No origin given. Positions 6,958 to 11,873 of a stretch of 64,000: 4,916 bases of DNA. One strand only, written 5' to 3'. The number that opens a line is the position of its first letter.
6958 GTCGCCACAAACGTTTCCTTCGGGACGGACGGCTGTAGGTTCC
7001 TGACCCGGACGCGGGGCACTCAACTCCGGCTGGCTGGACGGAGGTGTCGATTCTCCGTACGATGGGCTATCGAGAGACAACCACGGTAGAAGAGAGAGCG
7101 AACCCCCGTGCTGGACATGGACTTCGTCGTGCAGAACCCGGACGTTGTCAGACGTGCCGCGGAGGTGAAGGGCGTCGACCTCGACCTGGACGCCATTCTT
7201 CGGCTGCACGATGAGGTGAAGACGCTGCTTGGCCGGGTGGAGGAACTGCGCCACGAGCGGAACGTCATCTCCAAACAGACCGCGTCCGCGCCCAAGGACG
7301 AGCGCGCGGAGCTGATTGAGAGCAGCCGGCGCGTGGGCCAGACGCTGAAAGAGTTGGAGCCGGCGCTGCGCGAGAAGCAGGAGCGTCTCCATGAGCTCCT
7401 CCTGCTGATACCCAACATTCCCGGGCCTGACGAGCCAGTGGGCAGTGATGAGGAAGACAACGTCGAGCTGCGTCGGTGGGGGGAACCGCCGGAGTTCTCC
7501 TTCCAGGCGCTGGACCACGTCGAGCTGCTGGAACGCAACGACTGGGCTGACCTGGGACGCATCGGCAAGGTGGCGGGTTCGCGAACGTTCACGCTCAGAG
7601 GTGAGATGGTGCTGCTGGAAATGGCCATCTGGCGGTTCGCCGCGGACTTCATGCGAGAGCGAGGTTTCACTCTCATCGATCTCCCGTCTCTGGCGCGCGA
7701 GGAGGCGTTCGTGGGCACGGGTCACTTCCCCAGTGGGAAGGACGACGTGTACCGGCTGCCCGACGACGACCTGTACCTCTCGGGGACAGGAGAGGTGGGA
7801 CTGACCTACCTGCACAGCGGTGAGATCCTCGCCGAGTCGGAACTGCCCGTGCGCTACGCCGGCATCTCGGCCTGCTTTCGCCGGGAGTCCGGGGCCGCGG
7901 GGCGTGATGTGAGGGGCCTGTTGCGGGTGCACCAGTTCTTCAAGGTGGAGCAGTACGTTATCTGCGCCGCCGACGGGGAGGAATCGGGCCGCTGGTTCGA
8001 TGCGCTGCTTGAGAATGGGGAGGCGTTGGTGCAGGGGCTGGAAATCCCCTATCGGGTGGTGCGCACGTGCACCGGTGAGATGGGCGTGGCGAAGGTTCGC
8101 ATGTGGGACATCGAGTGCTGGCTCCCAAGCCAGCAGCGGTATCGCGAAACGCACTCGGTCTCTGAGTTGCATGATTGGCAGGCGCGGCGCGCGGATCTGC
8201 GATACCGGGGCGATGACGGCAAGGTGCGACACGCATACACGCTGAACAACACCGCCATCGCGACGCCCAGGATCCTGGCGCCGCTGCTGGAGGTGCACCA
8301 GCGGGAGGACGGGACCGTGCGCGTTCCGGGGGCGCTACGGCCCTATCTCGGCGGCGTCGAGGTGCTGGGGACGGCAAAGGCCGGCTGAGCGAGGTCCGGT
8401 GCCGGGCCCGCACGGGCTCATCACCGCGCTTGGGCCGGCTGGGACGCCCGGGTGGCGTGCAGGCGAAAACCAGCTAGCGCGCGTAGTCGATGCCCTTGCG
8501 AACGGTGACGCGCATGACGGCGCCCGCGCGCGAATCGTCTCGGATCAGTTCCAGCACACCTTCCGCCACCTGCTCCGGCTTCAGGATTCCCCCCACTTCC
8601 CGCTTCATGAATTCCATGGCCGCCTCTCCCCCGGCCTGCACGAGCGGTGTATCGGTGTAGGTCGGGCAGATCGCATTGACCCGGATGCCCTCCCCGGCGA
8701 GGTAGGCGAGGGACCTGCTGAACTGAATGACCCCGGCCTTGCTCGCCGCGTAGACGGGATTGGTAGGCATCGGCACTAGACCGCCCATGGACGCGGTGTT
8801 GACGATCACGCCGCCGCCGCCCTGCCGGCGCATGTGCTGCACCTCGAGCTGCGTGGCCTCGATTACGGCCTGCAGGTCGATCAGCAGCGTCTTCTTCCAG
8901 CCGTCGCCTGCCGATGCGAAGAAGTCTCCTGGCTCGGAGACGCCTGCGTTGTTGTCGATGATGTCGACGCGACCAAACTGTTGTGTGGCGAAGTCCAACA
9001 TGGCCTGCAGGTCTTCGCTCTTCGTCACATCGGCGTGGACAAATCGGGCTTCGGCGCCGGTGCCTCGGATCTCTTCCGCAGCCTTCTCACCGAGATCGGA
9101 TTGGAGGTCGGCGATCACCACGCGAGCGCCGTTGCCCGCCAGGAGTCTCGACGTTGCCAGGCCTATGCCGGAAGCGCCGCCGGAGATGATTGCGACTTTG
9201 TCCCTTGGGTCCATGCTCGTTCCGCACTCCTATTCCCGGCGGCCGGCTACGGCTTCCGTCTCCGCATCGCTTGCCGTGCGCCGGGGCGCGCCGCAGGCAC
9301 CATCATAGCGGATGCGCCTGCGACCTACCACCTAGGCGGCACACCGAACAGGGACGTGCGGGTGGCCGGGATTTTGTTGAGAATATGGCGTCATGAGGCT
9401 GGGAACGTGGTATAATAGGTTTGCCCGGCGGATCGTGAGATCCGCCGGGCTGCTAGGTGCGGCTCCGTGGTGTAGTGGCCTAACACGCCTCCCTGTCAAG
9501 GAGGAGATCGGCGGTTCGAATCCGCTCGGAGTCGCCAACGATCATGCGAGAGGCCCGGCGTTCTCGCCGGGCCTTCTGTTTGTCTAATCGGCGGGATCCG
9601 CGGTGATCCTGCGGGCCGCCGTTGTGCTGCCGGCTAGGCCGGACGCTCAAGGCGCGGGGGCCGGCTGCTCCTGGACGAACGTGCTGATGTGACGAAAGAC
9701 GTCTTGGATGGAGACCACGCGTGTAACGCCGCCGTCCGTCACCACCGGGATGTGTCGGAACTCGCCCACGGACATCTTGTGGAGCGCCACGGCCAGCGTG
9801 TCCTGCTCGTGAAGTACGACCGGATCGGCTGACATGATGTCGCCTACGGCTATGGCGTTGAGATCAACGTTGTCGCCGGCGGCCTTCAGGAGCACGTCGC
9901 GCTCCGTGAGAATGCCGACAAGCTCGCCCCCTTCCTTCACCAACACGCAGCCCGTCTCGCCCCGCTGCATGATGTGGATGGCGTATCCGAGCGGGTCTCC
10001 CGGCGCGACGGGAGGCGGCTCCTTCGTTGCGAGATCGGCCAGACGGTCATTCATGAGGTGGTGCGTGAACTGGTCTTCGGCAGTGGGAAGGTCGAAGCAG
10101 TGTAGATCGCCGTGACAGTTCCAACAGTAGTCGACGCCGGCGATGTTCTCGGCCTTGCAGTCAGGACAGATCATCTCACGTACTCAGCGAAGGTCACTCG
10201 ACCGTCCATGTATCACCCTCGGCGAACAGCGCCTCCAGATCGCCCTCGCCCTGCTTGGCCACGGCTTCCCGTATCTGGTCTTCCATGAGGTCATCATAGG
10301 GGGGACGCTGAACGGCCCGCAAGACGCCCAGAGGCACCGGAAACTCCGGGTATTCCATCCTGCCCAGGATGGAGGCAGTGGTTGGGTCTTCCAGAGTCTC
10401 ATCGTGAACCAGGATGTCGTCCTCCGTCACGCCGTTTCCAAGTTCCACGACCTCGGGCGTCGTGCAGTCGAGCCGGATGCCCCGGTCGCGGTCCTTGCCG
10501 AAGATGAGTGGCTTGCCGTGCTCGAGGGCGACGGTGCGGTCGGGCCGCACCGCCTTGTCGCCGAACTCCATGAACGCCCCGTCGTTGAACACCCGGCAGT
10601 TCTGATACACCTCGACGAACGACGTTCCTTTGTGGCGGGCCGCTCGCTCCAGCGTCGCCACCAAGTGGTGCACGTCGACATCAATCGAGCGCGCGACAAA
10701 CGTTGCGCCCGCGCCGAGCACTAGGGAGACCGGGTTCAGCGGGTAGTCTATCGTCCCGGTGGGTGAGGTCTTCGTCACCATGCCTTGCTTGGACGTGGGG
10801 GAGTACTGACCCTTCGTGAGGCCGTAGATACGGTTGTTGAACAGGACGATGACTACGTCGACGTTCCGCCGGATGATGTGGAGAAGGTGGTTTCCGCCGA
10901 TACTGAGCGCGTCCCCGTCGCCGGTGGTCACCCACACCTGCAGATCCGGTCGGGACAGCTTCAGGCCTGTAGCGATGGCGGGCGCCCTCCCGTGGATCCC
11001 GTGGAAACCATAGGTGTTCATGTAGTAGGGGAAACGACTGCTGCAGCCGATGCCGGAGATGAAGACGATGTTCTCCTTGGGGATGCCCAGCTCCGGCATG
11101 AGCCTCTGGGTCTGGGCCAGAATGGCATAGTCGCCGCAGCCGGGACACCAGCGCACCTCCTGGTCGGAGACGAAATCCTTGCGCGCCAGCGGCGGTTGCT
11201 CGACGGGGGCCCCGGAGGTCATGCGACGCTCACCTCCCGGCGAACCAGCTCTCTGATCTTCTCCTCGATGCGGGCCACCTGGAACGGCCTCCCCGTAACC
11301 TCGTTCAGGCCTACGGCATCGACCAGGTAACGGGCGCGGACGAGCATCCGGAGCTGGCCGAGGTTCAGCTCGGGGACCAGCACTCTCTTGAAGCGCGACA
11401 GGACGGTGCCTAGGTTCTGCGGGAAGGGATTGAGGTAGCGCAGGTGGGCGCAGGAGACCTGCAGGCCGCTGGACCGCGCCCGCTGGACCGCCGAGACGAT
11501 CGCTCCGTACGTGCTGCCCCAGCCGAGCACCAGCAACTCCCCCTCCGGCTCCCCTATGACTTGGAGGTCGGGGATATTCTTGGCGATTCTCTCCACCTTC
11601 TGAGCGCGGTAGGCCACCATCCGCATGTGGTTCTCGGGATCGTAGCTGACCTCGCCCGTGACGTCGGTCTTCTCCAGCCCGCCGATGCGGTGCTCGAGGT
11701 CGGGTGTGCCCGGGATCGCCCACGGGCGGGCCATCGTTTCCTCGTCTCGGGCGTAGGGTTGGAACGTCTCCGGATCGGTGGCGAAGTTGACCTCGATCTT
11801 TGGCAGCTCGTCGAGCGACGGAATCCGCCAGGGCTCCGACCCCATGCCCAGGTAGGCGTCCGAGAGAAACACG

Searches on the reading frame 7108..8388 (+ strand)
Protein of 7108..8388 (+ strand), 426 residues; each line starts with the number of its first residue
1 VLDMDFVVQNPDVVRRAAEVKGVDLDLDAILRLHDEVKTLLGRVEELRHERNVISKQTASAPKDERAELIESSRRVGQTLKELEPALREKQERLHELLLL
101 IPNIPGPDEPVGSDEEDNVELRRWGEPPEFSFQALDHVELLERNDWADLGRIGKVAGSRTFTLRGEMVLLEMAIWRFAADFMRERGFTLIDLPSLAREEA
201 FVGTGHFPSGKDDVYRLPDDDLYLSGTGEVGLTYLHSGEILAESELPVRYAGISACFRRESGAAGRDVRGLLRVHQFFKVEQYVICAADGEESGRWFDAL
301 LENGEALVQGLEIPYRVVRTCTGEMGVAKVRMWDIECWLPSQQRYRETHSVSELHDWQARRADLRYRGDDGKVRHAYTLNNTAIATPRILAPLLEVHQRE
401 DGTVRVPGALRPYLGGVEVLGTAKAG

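Call 80: search_protein_families(library=pfam, proteins=[window:7108-8388:+], max_evalue=0.0001)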
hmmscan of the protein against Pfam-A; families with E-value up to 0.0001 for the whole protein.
window:7108-8388:+ (426 aa): 2 families
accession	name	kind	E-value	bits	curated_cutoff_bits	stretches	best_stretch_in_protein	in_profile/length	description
PF00587.30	tRNA-synt_2b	-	3e-29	102.8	29.3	1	219-397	8-179/179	tRNA synthetase class II core domain (G, H, P, S and T)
PF02403.27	Seryl_tRNA_N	-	2.7e-23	82.7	28.2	1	1-105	1-108/108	Seryl-tRNA synthetase N-terminal domain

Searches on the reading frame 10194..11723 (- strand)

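Call 25: search_protein_families(library=pfam, proteins=[window:10194-11723:-], max_evalue=0.001)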
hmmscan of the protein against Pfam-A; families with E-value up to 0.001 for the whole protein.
window:10194-11723:- (509 aa): 1 family
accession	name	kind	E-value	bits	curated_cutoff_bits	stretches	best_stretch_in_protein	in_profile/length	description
PF02775.26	TPP_enzyme_C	-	3e-33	115.2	21.9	1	225-372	2-151/151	Thiamine pyrophosphate enzyme, C-terminal TPP binding domain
